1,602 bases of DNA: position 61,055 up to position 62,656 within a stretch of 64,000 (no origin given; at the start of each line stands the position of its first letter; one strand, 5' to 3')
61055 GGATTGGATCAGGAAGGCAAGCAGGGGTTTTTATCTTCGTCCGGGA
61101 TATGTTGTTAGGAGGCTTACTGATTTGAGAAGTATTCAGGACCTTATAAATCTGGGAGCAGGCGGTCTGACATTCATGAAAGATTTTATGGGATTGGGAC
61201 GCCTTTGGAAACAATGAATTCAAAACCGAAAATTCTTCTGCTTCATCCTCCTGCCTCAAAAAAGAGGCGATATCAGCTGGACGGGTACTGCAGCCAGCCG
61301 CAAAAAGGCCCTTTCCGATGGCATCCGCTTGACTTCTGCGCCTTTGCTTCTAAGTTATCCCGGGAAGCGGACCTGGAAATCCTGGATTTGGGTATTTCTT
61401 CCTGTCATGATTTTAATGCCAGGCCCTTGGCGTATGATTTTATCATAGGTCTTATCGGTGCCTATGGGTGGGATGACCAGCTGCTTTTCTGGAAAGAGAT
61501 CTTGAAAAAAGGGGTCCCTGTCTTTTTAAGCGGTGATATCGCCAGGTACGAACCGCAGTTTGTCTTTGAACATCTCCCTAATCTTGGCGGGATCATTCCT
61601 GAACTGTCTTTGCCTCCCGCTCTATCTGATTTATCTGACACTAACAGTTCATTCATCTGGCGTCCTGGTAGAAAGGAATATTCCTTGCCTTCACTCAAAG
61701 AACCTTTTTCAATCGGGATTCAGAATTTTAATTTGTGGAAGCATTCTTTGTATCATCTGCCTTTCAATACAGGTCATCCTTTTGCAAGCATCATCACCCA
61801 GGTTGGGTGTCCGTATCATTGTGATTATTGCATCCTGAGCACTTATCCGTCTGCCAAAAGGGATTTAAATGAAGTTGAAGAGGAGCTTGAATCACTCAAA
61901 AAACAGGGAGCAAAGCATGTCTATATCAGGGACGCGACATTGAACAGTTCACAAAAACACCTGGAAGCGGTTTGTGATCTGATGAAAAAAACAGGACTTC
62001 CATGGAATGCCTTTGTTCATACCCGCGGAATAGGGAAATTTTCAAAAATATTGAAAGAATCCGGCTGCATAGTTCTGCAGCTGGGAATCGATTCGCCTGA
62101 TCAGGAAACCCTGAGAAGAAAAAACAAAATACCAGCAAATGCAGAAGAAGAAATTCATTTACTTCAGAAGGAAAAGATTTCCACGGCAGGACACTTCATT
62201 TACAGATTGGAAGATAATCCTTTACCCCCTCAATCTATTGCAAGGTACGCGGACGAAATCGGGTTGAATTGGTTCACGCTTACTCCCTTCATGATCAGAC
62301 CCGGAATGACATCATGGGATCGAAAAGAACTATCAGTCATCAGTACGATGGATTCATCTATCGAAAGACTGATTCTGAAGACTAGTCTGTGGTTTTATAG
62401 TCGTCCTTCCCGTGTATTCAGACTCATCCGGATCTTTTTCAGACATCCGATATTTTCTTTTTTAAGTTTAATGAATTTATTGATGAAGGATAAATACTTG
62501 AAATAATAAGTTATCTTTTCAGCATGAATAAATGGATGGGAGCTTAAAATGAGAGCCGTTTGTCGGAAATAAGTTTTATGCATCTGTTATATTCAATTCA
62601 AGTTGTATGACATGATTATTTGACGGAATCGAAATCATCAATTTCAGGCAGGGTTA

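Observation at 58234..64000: Cluster of three radical SAM enzymes (two cobalamin-dependent class B) with FMN-binding and polytopic membrane proteins: candidate uncharacterised modification pathway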

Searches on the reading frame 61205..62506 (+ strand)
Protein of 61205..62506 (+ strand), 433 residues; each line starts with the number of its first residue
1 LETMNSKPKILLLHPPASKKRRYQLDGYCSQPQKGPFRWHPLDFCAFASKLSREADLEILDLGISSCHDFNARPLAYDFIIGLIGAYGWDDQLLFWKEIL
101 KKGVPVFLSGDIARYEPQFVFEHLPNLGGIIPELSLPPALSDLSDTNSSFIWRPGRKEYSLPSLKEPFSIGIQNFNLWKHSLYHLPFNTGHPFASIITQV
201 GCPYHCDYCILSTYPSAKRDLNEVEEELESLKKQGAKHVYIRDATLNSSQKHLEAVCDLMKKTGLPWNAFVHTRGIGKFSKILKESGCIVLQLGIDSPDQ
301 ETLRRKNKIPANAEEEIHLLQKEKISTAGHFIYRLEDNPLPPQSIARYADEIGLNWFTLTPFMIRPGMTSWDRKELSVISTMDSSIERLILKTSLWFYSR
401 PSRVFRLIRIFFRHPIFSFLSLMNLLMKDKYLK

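Call 3: search_protein_families(library=pfam, proteins=[window:61205-62506:+], max_evalue=0.01)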
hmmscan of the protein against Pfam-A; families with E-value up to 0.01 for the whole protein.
window:61205-62506:+ (433 aa): 1 family
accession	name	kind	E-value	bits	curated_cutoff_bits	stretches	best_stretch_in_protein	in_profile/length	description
PF04055.27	Radical_SAM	-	5.2e-10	40.2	29.5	1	196-313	1-126/166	Radical SAM superfamily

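Call 4: search_protein_families(library=ncbifam, proteins=[window:61205-62506:+], max_evalue=0.01)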
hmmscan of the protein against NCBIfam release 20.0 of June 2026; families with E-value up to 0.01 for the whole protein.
window:61205-62506:+ (433 aa): 12 families
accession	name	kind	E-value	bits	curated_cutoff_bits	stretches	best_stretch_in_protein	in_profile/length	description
TIGR04479.1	bcpD_PhpK_rSAM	subfamily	5.1e-15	54.8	600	1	192-332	240-388/504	PhpK family radical SAM P-methyltransferase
TIGR04072.2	rSAM_ladder_B12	equivalog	6.4e-14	51.4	360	1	193-332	180-328/443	lipid biosynthesis B12-binding/radical SAM protein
TIGR03471.1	HpnJ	equivalog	1.1e-11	44.4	577.6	1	183-308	188-318/472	hopanoid biosynthesis associated radical SAM protein HpnJ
TIGR04385.1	B12_rSAM_cofa1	equivalog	4.6e-10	39.3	450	1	194-332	196-343/438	B12 lower ligand biosynthesis radical SAM protein BzaD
TIGR04295.1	B12_rSAM_oligo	hypoth_equivalog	1.3e-09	37.3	400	1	177-310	182-316/422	TIGR04295 family B12-binding domain-containing radical SAM protein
NF045585.1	rSAM_slr0320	equivalog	7.6e-08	31.3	775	1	188-309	230-360/511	photosystem II high light acclimation radical SAM protein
NF038361.1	rSAM_Sden_1168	equivalog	4.1e-06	25.6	575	1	178-313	267-408/560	Sden_1168 family B12-binding radical SAM P-methyltransferase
TIGR04428.1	B12_rSAM_trp_MT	equivalog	1.6e-05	23.5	500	1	193-254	216-280/558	tryptophan 2-C-methyltransferase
TIGR02026.1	BchE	equivalog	2.2e-05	23.5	481.35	1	199-338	200-350/497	magnesium-protoporphyrin IX monomethyl ester anaerobic oxidative cyclase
TIGR04367.1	HpnR_B12_rSAM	equivalog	0.00027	19.6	650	1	191-308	184-306/490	hopanoid C-3 methylase HpnR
NF033070.1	rSAM_AprD4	equivalog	0.00031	19.8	500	1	176-302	179-312/456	AprD4 family radical SAM diol-dehydratase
NF050148.1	rSAM_ApyD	equivalog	0.0045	15.4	750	1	200-299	206-310/645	RiPP biosynthesis radical SAM protein ApyD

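Call 10: find_homologous_proteins(query=window:61205-62506:+)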
Query window:61205-62506:+ (433 aa): 30 proteins with E <= 0.001 among 5566 candidates.
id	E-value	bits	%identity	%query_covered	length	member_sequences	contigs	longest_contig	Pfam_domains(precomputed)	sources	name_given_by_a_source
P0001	3.0e-298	1007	100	99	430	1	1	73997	PF04055.28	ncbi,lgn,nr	ncbi:MAG: radical SAM protein [Candidatus Aureabacteria bacterium]|nr:radical SAM protein [Candidatu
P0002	1.8e-147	510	54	96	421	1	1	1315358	PF04055.28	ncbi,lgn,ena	-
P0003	2.7e-146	506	54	96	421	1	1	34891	PF04055.28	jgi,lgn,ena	-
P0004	3.4e-140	486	50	98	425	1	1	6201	PF04055.28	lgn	-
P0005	4.1e-140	485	52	95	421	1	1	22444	PF04055.28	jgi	jgi:uncharacterized radical SAM superfamily protein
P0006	8.8e-140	484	51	97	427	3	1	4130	PF04055.28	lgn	-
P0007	1.9e-139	483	53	92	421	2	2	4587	PF04055.28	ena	-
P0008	2.0e-138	480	51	96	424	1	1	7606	PF04055.28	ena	-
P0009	5.7e-137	475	51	96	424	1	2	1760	PF04055.28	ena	-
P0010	5.2e-135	469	48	96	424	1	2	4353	PF04055.28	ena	-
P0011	3.0e-132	459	52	90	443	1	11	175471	PF04055.28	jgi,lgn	jgi:hypothetical protein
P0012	3.6e-127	443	49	92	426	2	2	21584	PF04055.28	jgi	jgi:hypothetical protein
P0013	4.2e-127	443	50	91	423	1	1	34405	PF04055.28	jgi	jgi:hypothetical protein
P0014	8.4e-127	442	49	92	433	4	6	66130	PF04055.28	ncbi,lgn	-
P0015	3.6e-122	426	47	92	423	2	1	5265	PF04055.28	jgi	jgi:hypothetical protein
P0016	3.0e-119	417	46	95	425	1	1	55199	PF04055.28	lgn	-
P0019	2.8e-113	397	43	98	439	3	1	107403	PF04055.28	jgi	jgi:hypothetical protein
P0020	1.0e-111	392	45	93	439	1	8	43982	PF04055.28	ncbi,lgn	-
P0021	1.1e-110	388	45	93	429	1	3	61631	PF04055.28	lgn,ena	-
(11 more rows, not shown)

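Call 11: find_encoding_contigs(protein=P0001, flank=10000, max_places=3)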
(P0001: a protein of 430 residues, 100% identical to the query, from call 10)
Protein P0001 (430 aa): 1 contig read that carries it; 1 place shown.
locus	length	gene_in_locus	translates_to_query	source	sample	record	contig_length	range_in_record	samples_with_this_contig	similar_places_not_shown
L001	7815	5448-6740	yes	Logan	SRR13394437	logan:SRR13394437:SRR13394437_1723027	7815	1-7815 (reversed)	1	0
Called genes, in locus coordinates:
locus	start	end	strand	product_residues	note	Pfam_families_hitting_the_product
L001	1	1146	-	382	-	?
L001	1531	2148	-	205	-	-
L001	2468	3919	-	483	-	PF02310:B12-binding, PF04055:Radical_SAM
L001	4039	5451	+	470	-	PF02310:B12-binding, PF04055:Radical_SAM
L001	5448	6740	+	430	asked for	PF04055:Radical_SAM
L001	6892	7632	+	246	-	PF04205:FMN_bind (weak)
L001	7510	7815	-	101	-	?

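Call 12: find_encoding_contigs(protein=P0002, flank=10000, max_places=3)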
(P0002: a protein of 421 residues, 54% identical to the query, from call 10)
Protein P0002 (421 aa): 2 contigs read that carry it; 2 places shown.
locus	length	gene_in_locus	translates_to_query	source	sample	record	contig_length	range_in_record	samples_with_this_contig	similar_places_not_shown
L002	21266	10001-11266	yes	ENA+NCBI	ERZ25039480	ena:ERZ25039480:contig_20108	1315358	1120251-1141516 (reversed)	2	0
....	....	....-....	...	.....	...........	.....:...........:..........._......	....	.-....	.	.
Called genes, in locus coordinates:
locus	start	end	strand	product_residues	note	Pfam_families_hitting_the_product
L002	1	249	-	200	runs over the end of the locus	PF13489:Methyltransf_23, PF08241:Methyltransf_11 (weak), PF13649:Methyltransf_25 (faint)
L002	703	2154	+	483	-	PF02310:B12-binding, PF04055:Radical_SAM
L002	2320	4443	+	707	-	PF00535:Glycos_transf_2, PF10111:Glyco_tranf_2_2, PF13641:Glyco_tranf_2_3, PF13506:Glyco_transf_21 (faint), PF04055:Radical_SAM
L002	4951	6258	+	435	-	-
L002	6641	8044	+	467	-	PF02310:B12-binding, PF04055:Radical_SAM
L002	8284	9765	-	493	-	PF02310:B12-binding, PF04055:Radical_SAM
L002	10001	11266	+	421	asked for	PF04055:Radical_SAM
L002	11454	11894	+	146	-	PF02082:Rrf2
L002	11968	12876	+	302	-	PF02445:NadA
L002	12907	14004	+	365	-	PF01053:Cys_Met_Meta_PP, PF00155:Aminotran_1_2 (weak), PF01041:DegT_DnrJ_EryC1, PF00266:Aminotran_5 (weak)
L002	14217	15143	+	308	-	PF00291:PALP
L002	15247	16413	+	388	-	PF00561:Abhydrolase_1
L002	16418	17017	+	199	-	PF07021:MetW, PF13489:Methyltransf_23, PF13847:Methyltransf_31, PF08241:Methyltransf_11, PF08242:Methyltransf_12 (weak), PF13649:Methyltransf_25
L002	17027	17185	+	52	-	-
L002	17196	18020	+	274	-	PF01592:NifU_N, PF04324:Fer2_BFD, PF01106:NifU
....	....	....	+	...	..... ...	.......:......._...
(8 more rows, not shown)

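Call 13: find_encoding_contigs(protein=P0011, flank=10000, max_places=3)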
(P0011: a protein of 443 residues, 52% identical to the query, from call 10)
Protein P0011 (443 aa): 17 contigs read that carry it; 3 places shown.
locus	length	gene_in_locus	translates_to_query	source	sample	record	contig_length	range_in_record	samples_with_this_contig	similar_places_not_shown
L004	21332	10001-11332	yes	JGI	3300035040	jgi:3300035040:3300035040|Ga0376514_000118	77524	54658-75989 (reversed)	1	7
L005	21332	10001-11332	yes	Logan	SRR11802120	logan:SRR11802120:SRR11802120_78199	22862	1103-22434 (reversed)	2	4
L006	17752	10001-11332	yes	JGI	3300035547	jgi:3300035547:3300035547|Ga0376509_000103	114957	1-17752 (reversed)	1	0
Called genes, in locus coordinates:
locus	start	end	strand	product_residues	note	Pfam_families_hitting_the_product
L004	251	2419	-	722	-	PF12717:Cnd1 (faint), PF02985:HEAT (faint), PF13513:HEAT_EZ (faint), PF13646:HEAT_2 (faint)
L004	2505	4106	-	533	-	-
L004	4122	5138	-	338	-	-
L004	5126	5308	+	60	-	-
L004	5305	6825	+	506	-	-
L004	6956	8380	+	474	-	PF02310:B12-binding, PF04055:Radical_SAM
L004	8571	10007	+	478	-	PF02310:B12-binding, PF04055:Radical_SAM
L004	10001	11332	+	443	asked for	PF04055:Radical_SAM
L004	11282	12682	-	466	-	PF02310:B12-binding, PF04055:Radical_SAM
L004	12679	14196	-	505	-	PF02310:B12-binding, PF04055:Radical_SAM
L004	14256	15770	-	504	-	PF02310:B12-binding, PF04055:Radical_SAM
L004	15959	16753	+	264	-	-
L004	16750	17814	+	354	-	PF01136:Peptidase_U32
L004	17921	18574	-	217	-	-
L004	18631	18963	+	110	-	PF01817:CM_2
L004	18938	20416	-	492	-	-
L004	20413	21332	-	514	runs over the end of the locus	PF02310:B12-binding, PF04055:Radical_SAM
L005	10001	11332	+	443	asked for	PF04055:Radical_SAM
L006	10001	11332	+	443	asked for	PF04055:Radical_SAM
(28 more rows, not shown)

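Call 15: find_related_loci(query=A1, collection=genome_contigs, flank=10000)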
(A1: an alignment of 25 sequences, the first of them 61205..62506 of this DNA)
Query A1 (433 aa) in genome_contigs; peptide patterns used: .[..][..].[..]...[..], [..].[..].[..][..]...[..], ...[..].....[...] (x = any residue, [..] = any of these).
600 stretches matched a pattern (row limit reached: there are more); 409 encode a relative of the query (tblastn E <= 1e-3); the best 80 are kept; 80 distinct loci.
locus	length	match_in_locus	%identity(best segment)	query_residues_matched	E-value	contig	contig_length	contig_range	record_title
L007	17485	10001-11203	49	6-404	5e-130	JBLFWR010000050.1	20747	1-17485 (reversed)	MAG: Candidatus Binatia bacterium isolate 3300053785_131 Ga0535658_0005775, whole genome shotgun sequence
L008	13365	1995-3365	42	6-426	2e-103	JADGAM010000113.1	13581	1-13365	MAG: Oligoflexia bacterium isolate nN3bin16 nN3_bin16_NODE_113_length_13581_cov_3.289059, whole genome shotgun sequence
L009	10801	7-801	38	140-403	3e-55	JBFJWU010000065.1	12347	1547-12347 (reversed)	MAG: bacterium isolate Mix_sand19.2022.05.G.30 k141_2418142_length_12347_cov_8.0000, whole genome shotgun sequence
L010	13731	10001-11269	26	6-409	8e-38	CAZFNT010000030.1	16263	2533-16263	MAG TPA_asm: uncultured Gemmatimonadota bacterium isolate SRP308112_co1_6 genome assembly, contig: NODE_5999_length_1626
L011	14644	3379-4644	28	5-410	2e-33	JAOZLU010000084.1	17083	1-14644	MAG: Desulfobacterales bacterium isolate GMC2_bin_2_sub GMC2_501_length_17083_cov_6.459420, whole genome shotgun sequenc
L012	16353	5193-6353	26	4-369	7e-33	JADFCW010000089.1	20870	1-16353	MAG: Candidatus Sumerlaeota bacterium isolate DG2.163 NODE_61_length_20870_cov_2.535073, whole genome shotgun sequence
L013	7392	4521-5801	27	1-406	5e-31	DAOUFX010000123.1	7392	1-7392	MAG TPA_asm: Anaerolineae bacterium isolate R24_80 k131_281358, whole genome shotgun sequence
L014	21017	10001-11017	25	9-332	3e-28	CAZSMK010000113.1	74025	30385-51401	MAG TPA_asm: uncultured Candidatus Sumerlaeota bacterium isolate SRP067234_co1_16 genome assembly, contig: k99_85979, wh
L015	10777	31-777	27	171-408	2e-24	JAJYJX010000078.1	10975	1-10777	MAG: bacterium isolate DBS2-1.bin173 NODE_11430_length_10975_cov_1.379517, whole genome shotgun sequence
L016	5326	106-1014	28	159-432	3e-24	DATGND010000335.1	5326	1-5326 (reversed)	MAG TPA_asm: Bacteriovoracaceae bacterium isolate SMAG_U10334 k141_1478256, whole genome shotgun sequence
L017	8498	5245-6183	26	9-305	3e-24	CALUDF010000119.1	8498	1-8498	MAG: uncultured Bacteriovorax sp. isolate eK5gWQVApC_bin.2.MAG genome assembly, contig: NODE_352_length_8498_cov_16.2519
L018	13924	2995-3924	24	9-308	4e-22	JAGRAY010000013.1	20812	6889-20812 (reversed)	MAG: Bdellovibrionales bacterium isolate HKST-UBA30 NODE_13_length_20812_cov_3.717868, whole genome shotgun sequence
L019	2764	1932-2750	27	9-274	3e-19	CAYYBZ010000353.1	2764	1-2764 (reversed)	MAG TPA_asm: uncultured Oligoflexia bacterium isolate SRP141376_co3_426 genome assembly, contig: NODE_89151_length_2764_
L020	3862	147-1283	23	7-357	8e-18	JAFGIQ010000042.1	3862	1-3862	MAG: candidate division FCPU426 bacterium isolate Zod_Metabat.219 k87_1829130, whole genome shotgun sequence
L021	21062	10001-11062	23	9-335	1e-14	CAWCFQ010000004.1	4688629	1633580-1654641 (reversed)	MAG: uncultured Acidobacteriaceae bacterium isolate MFD01231.bin.1.98 genome assembly, contig: contig_6931, whole genome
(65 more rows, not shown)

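Call 18: find_related_loci(query=A2, collection=metagenome_contigs, flank=10000)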
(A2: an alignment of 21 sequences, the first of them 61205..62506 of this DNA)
Query A2 (433 aa) in metagenome_contigs; peptide patterns used: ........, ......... (x = any residue, [..] = any of these).
19 stretches matched a pattern; 1 encode a relative of the query (tblastn E <= 1e-3); 1 distinct loci.
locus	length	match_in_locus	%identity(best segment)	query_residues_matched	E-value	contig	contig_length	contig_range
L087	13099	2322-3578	54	7-420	3e-145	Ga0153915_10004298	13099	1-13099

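Call 19: find_encoding_contigs(protein=P0014, flank=10000, max_places=1)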
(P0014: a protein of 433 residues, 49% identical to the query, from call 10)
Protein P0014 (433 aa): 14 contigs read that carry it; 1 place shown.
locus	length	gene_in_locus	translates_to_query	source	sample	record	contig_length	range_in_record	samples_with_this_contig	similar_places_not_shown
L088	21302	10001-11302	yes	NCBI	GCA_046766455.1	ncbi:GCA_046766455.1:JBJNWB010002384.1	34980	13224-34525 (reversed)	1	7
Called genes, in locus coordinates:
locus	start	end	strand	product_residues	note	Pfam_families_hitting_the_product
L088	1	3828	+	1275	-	PF12768:Rax2 (weak), PF00200:Disintegrin, PF00526:Dicty_CTDC (weak)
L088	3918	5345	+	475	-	PF05090:HTTM, PF22777:VKGC_lumenal_dom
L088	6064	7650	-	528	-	PF02310:B12-binding, PF04055:Radical_SAM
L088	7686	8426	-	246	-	PF13489:Methyltransf_23 (weak), PF01209:Ubie_methyltran, PF05175:MTS (weak), PF13847:Methyltransf_31, PF08241:Methyltransf_11, PF08242:Methyltransf_12, PF13649:Methyltransf_25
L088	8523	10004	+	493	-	PF02310:B12-binding, PF04055:Radical_SAM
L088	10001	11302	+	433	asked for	PF04055:Radical_SAM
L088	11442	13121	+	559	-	PF02310:B12-binding, PF04055:Radical_SAM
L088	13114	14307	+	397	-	PF00682:HMGL-like, PF22617:HCS_D2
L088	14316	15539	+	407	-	PF00330:Aconitase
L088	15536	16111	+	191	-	PF00694:Aconitase_C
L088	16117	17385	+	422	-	PF00890:FAD_binding_2 (weak), PF07992:Pyr_redox_2 (faint)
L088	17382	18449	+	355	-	PF04443:LuxE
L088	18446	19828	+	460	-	PF05893:LuxC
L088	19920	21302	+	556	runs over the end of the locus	PF01266:DAO (faint), PF04820:Trp_halogenase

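Call 20: find_encoding_contigs(protein=P0019, flank=10000, max_places=1)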
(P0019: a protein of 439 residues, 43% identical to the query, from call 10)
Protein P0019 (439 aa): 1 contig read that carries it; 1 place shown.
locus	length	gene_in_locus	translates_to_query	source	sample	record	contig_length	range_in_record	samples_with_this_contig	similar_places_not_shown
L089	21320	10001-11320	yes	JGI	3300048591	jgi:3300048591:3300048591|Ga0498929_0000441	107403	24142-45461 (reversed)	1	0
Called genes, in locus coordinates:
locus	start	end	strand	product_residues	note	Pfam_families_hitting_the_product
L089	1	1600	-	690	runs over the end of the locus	PF02543:Carbam_trans_N, PF16861:Carbam_trans_C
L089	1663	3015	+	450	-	-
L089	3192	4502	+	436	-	-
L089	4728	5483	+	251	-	-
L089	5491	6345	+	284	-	-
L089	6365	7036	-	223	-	PF01209:Ubie_methyltran (weak), PF13489:Methyltransf_23, PF13847:Methyltransf_31, PF08241:Methyltransf_11, PF08242:Methyltransf_12, PF13649:Methyltransf_25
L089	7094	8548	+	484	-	PF02310:B12-binding, PF04055:Radical_SAM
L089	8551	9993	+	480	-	PF02310:B12-binding, PF04055:Radical_SAM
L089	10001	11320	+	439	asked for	PF04055:Radical_SAM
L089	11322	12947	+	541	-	PF02310:B12-binding, PF04055:Radical_SAM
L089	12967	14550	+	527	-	-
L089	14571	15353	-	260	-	PF01040:UbiA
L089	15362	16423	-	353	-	PF13243:SQHop_cyclase_C (faint)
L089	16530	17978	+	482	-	PF02310:B12-binding, PF04055:Radical_SAM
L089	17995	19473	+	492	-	PF02310:B12-binding, PF04055:Radical_SAM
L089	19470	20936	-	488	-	PF02310:B12-binding, PF04055:Radical_SAM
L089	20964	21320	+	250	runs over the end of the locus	PF03009:GDPD, PF13653:GDPD_2 (faint)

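Call 21: find_encoding_contigs(protein=P0016, flank=10000, max_places=1)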
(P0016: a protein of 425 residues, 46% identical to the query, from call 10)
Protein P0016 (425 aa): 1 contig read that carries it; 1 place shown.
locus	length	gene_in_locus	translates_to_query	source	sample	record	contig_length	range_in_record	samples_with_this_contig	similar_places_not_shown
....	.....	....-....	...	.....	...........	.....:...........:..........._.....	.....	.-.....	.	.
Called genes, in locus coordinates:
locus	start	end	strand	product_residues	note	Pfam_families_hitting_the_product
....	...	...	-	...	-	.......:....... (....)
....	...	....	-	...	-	-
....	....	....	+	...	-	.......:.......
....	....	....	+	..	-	-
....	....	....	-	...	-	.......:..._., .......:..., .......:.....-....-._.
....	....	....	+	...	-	-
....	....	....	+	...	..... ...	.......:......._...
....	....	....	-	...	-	-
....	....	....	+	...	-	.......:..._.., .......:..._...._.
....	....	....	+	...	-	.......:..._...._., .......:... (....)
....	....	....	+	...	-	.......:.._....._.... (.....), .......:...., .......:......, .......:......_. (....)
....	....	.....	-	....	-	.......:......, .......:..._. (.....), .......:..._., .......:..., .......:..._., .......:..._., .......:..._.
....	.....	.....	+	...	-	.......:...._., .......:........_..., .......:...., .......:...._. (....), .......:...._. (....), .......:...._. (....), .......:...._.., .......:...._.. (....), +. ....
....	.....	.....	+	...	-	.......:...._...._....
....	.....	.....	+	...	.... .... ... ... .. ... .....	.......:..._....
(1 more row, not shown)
